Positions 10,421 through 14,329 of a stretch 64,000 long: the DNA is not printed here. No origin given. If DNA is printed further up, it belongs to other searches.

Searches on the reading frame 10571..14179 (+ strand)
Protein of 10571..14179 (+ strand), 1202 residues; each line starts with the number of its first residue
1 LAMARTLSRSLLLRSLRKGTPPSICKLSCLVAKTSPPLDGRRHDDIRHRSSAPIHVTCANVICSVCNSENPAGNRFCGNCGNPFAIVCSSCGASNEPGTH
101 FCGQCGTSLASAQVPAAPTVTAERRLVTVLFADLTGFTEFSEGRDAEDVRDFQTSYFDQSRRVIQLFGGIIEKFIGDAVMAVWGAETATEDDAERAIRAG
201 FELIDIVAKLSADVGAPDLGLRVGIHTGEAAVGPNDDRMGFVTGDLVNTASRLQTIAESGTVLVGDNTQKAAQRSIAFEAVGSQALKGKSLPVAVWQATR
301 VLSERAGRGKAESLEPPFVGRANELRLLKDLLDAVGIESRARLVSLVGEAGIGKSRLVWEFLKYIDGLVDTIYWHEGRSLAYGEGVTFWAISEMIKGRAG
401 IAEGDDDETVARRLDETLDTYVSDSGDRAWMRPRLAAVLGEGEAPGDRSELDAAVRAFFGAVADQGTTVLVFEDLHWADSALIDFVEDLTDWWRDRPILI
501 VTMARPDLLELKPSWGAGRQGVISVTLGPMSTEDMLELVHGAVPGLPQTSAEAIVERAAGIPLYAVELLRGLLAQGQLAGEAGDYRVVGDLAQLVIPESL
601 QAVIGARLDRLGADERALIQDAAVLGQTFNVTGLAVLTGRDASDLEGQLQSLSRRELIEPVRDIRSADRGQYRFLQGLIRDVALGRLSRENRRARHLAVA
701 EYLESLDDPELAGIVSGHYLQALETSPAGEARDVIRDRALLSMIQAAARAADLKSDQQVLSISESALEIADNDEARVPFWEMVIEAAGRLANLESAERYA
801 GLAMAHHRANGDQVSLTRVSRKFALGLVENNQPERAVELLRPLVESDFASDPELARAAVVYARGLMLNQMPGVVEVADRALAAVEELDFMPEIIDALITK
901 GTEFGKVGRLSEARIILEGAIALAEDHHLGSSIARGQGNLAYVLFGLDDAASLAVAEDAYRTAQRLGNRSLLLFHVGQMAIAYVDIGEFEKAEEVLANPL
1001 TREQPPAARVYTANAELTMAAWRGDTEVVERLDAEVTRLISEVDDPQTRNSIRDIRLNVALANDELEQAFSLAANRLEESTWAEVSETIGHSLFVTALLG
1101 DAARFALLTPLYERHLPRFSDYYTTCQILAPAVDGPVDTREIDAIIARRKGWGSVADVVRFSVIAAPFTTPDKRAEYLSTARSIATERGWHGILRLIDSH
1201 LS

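Call 60: search_protein_families(library=pfam, proteins=[window:10571-14179:+], max_evalue=0.001)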
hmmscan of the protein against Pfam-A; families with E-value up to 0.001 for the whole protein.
window:10571-14179:+ (1202 aa): 8 families
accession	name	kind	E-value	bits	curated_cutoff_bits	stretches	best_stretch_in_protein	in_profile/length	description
PF13191.12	AAA_16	-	8.8e-21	75.5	32.6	1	317-499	1-165/167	AAA ATPase domain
PF00211.25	Guanylate_cyc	-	3.1e-20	73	21.9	1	126-290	8-174/183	Adenylate and Guanylate cyclase catalytic domain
PF13240.11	Zn_Ribbon_1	-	1.4e-10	41.1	25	2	88-109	2-23/23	zinc-ribbon domain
PF12773.13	DZR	-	1.4e-09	38.4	27.3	1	63-106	1-45/45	Double zinc ribbon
PF24463.1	DUF7577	-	1.8e-05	24.7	28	1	86-109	3-26/27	Domain of unknown function (DUF7577)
PF13424.12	TPR_12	-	0.00019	22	30.1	0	933-996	2-68/77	Tetratricopeptide repeat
PF13248.11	Zn_ribbon_3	-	0.00053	19.8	27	0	86-107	3-24/26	zinc-ribbon domain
PF13401.12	AAA_22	-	0.00084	20.1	27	0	339-510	3-128/130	AAA domain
